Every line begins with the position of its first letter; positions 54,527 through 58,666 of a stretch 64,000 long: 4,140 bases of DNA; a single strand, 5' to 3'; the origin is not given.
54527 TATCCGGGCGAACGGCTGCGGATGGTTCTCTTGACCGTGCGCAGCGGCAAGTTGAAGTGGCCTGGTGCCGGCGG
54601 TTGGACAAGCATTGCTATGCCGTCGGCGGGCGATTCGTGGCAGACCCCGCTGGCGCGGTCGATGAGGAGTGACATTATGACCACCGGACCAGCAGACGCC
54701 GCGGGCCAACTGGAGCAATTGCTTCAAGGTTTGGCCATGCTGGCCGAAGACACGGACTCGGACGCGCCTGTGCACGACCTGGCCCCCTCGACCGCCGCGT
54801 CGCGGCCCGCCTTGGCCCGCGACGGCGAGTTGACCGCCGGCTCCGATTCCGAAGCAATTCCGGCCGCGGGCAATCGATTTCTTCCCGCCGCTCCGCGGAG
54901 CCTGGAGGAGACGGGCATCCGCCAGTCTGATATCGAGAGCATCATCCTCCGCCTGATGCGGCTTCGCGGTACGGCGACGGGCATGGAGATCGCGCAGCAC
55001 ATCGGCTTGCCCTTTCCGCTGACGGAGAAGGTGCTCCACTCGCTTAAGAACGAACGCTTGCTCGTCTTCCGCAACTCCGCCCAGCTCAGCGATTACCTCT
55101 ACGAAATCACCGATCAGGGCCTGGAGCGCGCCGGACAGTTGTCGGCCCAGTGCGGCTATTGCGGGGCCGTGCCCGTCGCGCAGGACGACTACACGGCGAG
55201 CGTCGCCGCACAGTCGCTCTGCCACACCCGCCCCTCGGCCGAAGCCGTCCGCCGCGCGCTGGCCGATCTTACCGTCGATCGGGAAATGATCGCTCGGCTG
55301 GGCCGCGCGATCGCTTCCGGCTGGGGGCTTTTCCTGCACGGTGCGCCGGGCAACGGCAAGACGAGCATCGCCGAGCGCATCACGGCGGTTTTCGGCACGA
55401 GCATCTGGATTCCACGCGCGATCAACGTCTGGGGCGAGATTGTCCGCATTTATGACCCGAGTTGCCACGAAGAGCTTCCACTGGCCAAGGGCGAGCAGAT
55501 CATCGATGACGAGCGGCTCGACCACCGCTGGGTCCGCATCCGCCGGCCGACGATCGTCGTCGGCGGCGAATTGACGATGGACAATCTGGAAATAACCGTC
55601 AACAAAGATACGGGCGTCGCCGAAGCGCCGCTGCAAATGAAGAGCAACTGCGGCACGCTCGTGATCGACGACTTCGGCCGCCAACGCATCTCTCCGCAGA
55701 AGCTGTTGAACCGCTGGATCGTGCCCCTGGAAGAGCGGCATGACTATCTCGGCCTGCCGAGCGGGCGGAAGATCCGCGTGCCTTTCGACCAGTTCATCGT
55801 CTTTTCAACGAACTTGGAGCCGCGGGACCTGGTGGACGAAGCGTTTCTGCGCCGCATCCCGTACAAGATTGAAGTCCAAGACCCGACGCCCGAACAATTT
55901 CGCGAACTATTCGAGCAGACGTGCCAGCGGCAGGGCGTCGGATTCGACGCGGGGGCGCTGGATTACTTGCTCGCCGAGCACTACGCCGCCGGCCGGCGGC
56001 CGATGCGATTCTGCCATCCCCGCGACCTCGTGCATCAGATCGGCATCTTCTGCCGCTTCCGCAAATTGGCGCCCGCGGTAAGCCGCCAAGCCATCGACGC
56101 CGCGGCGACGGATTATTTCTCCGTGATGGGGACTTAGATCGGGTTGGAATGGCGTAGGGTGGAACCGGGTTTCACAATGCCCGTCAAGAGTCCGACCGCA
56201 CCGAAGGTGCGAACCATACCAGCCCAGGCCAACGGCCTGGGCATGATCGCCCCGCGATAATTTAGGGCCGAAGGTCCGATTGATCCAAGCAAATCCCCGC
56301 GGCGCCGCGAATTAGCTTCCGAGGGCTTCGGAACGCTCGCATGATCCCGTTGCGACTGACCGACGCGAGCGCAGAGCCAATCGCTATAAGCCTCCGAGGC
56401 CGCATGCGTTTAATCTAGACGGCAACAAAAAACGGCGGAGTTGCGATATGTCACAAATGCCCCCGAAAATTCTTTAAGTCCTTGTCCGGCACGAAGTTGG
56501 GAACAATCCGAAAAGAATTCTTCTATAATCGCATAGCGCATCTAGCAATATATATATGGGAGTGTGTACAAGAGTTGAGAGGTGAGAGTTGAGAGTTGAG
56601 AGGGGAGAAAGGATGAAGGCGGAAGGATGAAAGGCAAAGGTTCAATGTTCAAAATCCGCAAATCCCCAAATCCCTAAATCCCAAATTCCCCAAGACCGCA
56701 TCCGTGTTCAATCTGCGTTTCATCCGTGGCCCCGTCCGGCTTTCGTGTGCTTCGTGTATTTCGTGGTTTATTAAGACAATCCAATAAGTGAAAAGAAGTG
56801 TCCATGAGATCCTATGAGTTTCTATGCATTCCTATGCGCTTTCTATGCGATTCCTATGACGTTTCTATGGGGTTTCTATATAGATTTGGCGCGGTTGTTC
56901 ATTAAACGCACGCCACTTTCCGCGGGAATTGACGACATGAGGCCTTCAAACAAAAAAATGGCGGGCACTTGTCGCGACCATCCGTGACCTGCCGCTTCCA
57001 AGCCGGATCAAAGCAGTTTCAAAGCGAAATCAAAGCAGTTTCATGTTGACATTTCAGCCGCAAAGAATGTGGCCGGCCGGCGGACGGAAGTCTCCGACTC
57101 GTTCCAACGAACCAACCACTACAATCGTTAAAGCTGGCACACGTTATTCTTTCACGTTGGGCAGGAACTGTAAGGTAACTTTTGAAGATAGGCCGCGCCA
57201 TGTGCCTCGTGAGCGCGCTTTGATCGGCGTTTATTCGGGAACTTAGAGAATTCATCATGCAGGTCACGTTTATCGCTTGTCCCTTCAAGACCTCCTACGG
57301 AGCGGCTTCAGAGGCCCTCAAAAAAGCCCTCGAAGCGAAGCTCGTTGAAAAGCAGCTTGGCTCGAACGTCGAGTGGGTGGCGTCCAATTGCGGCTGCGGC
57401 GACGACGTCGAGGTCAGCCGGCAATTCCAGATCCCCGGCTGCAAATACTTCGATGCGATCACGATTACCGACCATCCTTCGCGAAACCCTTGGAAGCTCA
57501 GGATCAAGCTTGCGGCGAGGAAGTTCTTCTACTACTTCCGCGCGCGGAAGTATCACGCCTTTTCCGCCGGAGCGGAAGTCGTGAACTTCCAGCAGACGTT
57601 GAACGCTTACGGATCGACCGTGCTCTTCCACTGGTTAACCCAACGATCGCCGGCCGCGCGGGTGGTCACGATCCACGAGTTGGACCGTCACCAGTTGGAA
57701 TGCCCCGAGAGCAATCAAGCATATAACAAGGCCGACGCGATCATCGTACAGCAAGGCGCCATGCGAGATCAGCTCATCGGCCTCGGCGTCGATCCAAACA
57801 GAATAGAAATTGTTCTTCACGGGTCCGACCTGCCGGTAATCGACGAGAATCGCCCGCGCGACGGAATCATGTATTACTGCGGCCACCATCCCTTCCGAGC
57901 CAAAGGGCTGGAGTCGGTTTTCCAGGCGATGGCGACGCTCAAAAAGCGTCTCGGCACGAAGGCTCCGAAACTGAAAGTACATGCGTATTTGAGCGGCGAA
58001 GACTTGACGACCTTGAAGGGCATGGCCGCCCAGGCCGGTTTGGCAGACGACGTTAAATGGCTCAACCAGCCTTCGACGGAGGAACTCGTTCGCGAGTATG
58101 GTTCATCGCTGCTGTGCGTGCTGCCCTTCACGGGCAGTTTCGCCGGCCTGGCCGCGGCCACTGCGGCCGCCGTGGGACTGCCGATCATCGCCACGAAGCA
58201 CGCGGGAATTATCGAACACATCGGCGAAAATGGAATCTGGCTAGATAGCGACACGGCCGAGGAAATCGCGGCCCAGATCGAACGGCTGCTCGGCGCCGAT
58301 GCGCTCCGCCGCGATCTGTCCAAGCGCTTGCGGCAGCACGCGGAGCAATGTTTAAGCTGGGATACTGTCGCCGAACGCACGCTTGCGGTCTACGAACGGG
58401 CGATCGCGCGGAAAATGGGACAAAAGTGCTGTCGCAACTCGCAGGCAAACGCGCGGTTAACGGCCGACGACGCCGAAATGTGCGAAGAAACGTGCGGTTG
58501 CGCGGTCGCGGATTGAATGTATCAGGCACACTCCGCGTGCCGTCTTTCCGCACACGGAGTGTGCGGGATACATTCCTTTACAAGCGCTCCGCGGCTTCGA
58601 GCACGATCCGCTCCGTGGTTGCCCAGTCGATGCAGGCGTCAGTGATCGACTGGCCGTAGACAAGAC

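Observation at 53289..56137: HD-GYP / PilZ / AAA+ ATPase module divergent from the PilM-like operon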

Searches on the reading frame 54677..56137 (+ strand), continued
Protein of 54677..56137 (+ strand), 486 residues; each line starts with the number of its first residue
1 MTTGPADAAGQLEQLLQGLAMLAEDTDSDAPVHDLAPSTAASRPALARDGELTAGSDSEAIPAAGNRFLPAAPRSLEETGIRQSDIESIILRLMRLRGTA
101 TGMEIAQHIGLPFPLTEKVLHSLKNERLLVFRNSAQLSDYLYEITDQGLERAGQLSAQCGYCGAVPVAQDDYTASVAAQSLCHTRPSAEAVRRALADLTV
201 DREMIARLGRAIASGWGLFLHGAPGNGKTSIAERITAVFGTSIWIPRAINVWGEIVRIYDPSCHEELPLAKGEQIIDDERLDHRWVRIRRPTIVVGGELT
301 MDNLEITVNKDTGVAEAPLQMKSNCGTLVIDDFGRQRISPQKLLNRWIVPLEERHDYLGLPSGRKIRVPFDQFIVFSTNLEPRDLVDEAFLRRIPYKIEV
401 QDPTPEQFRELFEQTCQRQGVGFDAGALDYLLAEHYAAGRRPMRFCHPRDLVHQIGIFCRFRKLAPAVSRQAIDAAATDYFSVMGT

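Call 75: search_protein_families(library=pfam, proteins=[P0191, P0193, P0250, P0274, P0222, P0329, P0335, P0294, P0197, P0255], max_evalue=0.001)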
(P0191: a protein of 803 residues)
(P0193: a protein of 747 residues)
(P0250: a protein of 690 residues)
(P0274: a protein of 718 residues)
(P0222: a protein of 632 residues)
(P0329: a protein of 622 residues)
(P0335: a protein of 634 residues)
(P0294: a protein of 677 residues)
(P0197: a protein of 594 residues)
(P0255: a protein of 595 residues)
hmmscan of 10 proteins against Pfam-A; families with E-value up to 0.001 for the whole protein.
P0191 (803 aa): 1 family
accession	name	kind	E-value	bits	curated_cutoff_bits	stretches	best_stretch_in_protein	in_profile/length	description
PF08668.18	HDOD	-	8.7e-38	130.2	22.9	1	61-247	5-193/196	HDOD domain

P0193 (747 aa): 0 families

P0250 (690 aa): 2 families
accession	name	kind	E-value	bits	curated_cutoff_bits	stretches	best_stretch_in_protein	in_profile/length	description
PF00498.31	FHA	-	1.5e-09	38.6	20.7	1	24-86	2-66/67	FHA domain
PF16697.10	Yop-YscD_cpl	-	9.7e-05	23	33.2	1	15-90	11-87/94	Inner membrane component of T3SS, cytoplasmic domain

P0274 (718 aa): 2 families
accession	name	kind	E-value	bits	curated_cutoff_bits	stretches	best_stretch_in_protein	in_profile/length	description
PF00498.31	FHA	-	1.3e-14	54.8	20.7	1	23-85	1-65/67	FHA domain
PF16697.10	Yop-YscD_cpl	-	1.5e-09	38.4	33.2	1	14-90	10-87/94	Inner membrane component of T3SS, cytoplasmic domain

P0222 (632 aa): 1 family
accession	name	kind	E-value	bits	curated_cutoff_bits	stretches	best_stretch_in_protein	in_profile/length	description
PF01078.27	Mg_chelatase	-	0.00048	20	20.3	0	353-383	17-47/207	Magnesium chelatase, subunit ChlI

P0329 (622 aa): 4 families
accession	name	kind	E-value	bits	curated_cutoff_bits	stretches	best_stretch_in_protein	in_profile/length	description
PF20030.5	bpMoxR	-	2.6e-06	27.1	27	1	316-358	10-53/205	MoxR domain in the MoxR-vWA-beta-propeller ternary systems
PF20720.3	nSTAND3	-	2.3e-05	24.6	27.2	1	330-406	11-87/155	Novel STAND NTPase 3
PF00989.32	PAS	-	0.00059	20.3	22.6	0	55-109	9-60/113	PAS fold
PF13426.13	PAS_9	-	0.00085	20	27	0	64-102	7-46/103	PAS domain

P0335 (634 aa): 1 family
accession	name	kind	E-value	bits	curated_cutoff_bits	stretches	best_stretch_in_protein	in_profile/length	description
PF13191.12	AAA_16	-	0.00049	21.1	32.6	0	147-271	14-145/167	AAA ATPase domain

P0294 (677 aa): 2 families
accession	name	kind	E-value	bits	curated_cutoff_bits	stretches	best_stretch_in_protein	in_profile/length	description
PF00004.35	AAA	-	7.8e-06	26.8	21.2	1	206-232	1-27/131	ATPase family associated with various cellular activities (AAA)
PF13191.12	AAA_16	-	2.1e-05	25.5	32.6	1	201-342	22-152/167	AAA ATPase domain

P0197 (594 aa): 0 families

P0255 (595 aa): 1 family
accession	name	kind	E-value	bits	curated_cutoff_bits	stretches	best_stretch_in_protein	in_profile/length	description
PF13191.12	AAA_16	-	0.00028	21.9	32.6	0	152-298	10-151/167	AAA ATPase domain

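Call 76: search_protein_families(library=pfam, proteins=[P0199, P0211, P0264, P0275, P0331, P0189, P0209, P0246, P0201, P0196], max_evalue=0.01)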
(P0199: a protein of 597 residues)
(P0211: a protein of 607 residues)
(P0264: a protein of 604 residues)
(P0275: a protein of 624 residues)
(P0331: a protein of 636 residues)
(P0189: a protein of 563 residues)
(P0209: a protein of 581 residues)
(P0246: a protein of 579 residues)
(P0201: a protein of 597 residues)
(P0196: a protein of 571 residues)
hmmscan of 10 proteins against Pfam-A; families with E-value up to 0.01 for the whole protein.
P0199 (597 aa): 2 families
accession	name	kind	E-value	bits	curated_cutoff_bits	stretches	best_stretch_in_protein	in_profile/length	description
PF00004.35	AAA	-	0.0016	19.3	21.2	1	331-369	1-35/131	ATPase family associated with various cellular activities (AAA)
PF07728.20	AAA_5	-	0.0031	17.9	22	0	331-355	2-28/139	AAA domain (dynein-related subfamily)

P0211 (607 aa): 5 families
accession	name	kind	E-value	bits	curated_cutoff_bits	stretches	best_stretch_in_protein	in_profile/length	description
PF13191.12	AAA_16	-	0.00064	20.7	32.6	1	323-391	11-86/167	AAA ATPase domain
PF00004.35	AAA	-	0.002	19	21.2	0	339-365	2-28/131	ATPase family associated with various cellular activities (AAA)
PF01078.27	Mg_chelatase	-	0.002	18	20.3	1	331-361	18-48/207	Magnesium chelatase, subunit ChlI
PF13401.12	AAA_22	-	0.0045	17.7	27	0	336-399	6-70/130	AAA domain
PF07728.20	AAA_5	-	0.0048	17.3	22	0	338-364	2-29/139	AAA domain (dynein-related subfamily)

P0264 (604 aa): 2 families
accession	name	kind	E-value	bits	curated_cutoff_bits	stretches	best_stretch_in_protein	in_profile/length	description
PF13191.12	AAA_16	-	0.0047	17.9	32.6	1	304-386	12-98/167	AAA ATPase domain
PF00004.35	AAA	-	0.005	17.7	21.2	0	318-362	1-50/131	ATPase family associated with various cellular activities (AAA)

P0275 (624 aa): 6 families
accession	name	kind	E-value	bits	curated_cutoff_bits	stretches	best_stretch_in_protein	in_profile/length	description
PF13191.12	AAA_16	-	2e-05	25.6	32.6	1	338-485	21-152/167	AAA ATPase domain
PF13401.12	AAA_22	-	0.00065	20.5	27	1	339-391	5-56/130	AAA domain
PF01078.27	Mg_chelatase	-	0.0022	17.9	20.3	1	336-365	19-48/207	Magnesium chelatase, subunit ChlI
PF07728.20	AAA_5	-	0.0058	17.1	22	0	342-366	2-26/139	AAA domain (dynein-related subfamily)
PF20030.5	bpMoxR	-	0.0087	15.6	27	0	323-366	15-58/205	MoxR domain in the MoxR-vWA-beta-propeller ternary systems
PF20720.3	nSTAND3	-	0.0092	16.1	27.2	0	340-365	18-43/155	Novel STAND NTPase 3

P0331 (636 aa): 1 family
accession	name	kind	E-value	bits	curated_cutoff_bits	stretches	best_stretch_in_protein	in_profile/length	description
PF00004.35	AAA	-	0.0014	19.5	21.2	0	313-333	2-22/131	ATPase family associated with various cellular activities (AAA)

P0189 (563 aa): 4 families
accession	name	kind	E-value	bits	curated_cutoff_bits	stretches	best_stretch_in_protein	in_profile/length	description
PF00004.35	AAA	-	0.00086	20.2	21.2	0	298-323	2-27/131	ATPase family associated with various cellular activities (AAA)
PF20720.3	nSTAND3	-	0.0021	18.2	27.2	1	284-338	7-61/155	Novel STAND NTPase 3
PF13191.12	AAA_16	-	0.0036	18.3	32.6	1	290-320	15-50/167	AAA ATPase domain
PF07728.20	AAA_5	-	0.0057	17.1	22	0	297-326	2-32/139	AAA domain (dynein-related subfamily)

P0209 (581 aa): 5 families
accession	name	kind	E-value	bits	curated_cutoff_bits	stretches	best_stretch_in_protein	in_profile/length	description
PF20030.5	bpMoxR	-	0.00015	21.4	27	1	286-339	7-60/205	MoxR domain in the MoxR-vWA-beta-propeller ternary systems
PF00004.35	AAA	-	0.00046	21.1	21.2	1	313-343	1-31/131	ATPase family associated with various cellular activities (AAA)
PF07728.20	AAA_5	-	0.00082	19.8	22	1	313-336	2-26/139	AAA domain (dynein-related subfamily)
PF13191.12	AAA_16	-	0.0034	18.3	32.6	0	310-354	24-73/167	AAA ATPase domain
PF01078.27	Mg_chelatase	-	0.0041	17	20.3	1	306-335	18-47/207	Magnesium chelatase, subunit ChlI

P0246 (579 aa): 6 families
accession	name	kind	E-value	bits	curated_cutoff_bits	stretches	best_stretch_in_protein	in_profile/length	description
PF00498.31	FHA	-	1e-17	64.8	20.7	1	23-85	1-65/67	FHA domain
PF16697.10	Yop-YscD_cpl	-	1.5e-11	44.9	33.2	1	16-86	12-83/94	Inner membrane component of T3SS, cytoplasmic domain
PF00910.28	RNA_helicase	-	0.00045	21.1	21.5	0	314-374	1-63/105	RNA helicase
PF00004.35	AAA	-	0.00054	20.9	21.2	1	314-333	1-20/131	ATPase family associated with various cellular activities (AAA)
PF01078.27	Mg_chelatase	-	0.0027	17.6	20.3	0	312-333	23-44/207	Magnesium chelatase, subunit ChlI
PF00158.32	Sigma54_activat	-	0.0045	17.1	20.2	0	304-332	15-43/168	Sigma-54 interaction domain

P0201 (597 aa): 2 families
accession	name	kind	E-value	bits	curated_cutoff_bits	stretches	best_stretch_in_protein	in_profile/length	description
PF13191.12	AAA_16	-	0.0058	17.6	32.6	0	316-448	19-152/167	AAA ATPase domain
PF00004.35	AAA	-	0.0094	16.8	21.2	0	322-344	1-23/131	ATPase family associated with various cellular activities (AAA)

P0196 (571 aa): 4 families
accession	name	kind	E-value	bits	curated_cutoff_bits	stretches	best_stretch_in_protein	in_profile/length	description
PF00004.35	AAA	-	0.0047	17.8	21.2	0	302-326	1-25/131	ATPase family associated with various cellular activities (AAA)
PF01057.23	Parvo_NS1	-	0.0067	15.9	20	0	227-324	38-138/271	Parvovirus non-structural protein NS1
PF01078.27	Mg_chelatase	-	0.0078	16.1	20.3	0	294-322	17-45/207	Magnesium chelatase, subunit ChlI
PF00910.28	RNA_helicase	-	0.0096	16.8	21.5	0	303-330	2-29/105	RNA helicase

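Call 79: find_encoding_contigs(protein=P0087, flank=8000, max_places=1)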
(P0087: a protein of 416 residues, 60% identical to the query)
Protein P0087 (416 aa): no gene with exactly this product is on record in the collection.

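Call 82: search_protein_families(library=pfam, proteins=[L083:5698-7083:-, L001:5060-6418:-], max_evalue=0.0001)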
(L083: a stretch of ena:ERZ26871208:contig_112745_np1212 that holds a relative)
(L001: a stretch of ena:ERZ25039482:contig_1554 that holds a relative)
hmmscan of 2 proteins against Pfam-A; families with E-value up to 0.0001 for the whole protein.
L083:5698-7083:- (461 aa): 0 families

L001:5060-6418:- (452 aa): 0 families

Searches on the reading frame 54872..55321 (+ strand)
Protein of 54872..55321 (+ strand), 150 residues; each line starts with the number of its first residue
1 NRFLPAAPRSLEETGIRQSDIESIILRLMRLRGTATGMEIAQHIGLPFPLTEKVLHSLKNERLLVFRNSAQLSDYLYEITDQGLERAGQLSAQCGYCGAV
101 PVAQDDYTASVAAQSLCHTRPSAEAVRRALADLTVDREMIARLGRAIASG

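Call 48: predict_structure(alignment_id=A3)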
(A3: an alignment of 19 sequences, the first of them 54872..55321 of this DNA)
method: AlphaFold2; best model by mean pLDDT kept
length: 150 residues; sequences in the alignment: 19
mean_pLDDT: 81.2   pTM: 0.70
mean pLDDT of the five models: 81.2, 75.7, 74.8, 74.5, 69.7
residues with pLDDT >= 90: 59; 70-90: 56; 50-70: 34; < 50: 1
segments of 3 or more residues with pLDDT < 50: none
pLDDT, mean of each block of 10 residues (from residue 1): 69 85 93 94 90 95 89 89 93 78 72 71 67 66 65
secondary structure, 60 per line:
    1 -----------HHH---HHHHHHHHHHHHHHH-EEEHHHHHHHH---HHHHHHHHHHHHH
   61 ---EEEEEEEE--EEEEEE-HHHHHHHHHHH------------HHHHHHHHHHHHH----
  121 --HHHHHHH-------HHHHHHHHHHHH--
elements in order: H18-32 E34-36 H37-44 H48-60 E64-71 E74-79 H81-91 H104-116 H123-129 H137-148

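Call 51: fold_search(model_id=the predicted structure, library=pdb)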
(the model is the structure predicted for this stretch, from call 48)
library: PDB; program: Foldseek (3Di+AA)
matches with E <= 10: 1644; with E <= 0.001: 0
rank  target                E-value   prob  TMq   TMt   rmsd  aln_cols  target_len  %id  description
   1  7el3_B                1.1e-03  1.00  0.48  0.53   9.4       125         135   16  Crystal structure of HpaR-DNA complex from Acinetobacter baumannii (released 2022-01-19)
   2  5yi1                  1.5e-03  1.00  0.45  0.51  10.4       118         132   15  Structure of Lactococcus lactis ZitR, C30AH42A mutant in apo form (released 2017-12-06)
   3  3g3z_A                2.0e-03  1.00  0.47  0.49  10.1       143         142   18  The structure of NMB1585, a MarR family regulator from Neisseria meningitidis (released 2009-04-14)
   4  6fi9_A                2.3e-03  1.00  0.45  0.47  10.5       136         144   14  Crystal Structure of a zinc-responsive MarR family member, Lactococcus lactis ZitR (released 2019-02-20)
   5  5e1z                  2.8e-03  1.00  0.41  0.37   9.3       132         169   11  Crystal structure of the organohalide sensing RdhR-CbdbA1625 transcriptional regulator in the 2,4-dichlorophenol bound f (released 2016-10-05)
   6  4lln_J                3.5e-03  1.00  0.47  0.50  10.4       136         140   17  Crystal structure of S. aureus MepR-DNA complex (released 2014-05-14)
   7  8ylg_A                3.9e-03  1.00  0.42  0.40   9.1       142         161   14  Crystal structure of Burkholderia thailandensis MftR in complex with operator DNA (released 2024-11-13)
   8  7kua                  4.2e-03  1.00  0.43  0.43   8.6       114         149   14  Crystal structure of the MarR family transcriptional regulator from Pseudomonas putida bound to Indole 3 acetic acid (released 2021-12-01)
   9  7p6f_DDD              4.2e-03  1.00  0.34  0.49   8.2        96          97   23  1.93 A resolution X-ray crystal structure of the transcriptional regulator SrnR from Streptomyces griseus (released 2022-05-25)
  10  4em0                  4.4e-03  1.00  0.41  0.41   9.8       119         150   20  staphylococcus aureus MarR in complex with salicylate and kanamycin (released 2013-04-17)
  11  3l09_B                4.4e-03  0.99  0.42  0.28  14.3       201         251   12  Crystal structure of Putative transcriptional regulator (JANN_22DEC04_CONTIG27_REVISED_GENE3569) from Jannaschia sp. C (released 2010-01-12)
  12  9ilk_MODEL_1_A        4.7e-03  1.00  0.41  0.53   9.3       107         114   16  monomeric SarA, truncation of residue 20-124 (released 2025-10-15)
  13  3l09_A                5.0e-03  0.99  0.43  0.28  14.0       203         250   12  Crystal structure of Putative transcriptional regulator (JANN_22DEC04_CONTIG27_REVISED_GENE3569) from Jannaschia sp. C (released 2010-01-12)
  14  1z91                  5.3e-03  1.00  0.43  0.47   7.9       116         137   16  x-ray crystal structure of apo-OhrRC15S in reduced form: MarR family protein (released 2005-10-25)
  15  5yi0_A                5.3e-03  1.00  0.45  0.46  11.7       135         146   15  Structure of Lactococcus lactis ZitR, C30AH42A mutant (released 2017-12-06)
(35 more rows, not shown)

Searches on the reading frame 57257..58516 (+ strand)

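Call 82: search_protein_families(library=pfam, proteins=[window:57257-58516:+], max_evalue=0.0001)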
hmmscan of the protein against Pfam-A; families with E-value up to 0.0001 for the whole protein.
window:57257-58516:+ (419 aa): 5 families
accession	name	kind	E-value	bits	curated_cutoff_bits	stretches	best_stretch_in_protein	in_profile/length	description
PF00534.26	Glycos_transf_1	-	3.9e-18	66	26.4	1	213-360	25-171/172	Glycosyl transferases group 1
PF13692.12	Glyco_trans_1_4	-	3.7e-16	60.1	27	1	206-345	5-140/142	Glycosyl transferases group 1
PF13439.12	Glyco_transf_4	-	3.3e-08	34.2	28.5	1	87-192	55-168/170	Glycosyltransferase Family 4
PF13579.12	Glyco_trans_4_4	-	2e-06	28.7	29.7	0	120-186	82-155/158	Glycosyl transferase 4-like domain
PF20706.3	GT4-conflict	-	5.2e-05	22.8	26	0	214-373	210-383/385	Family 4 Glycosyltransferase in conflict systems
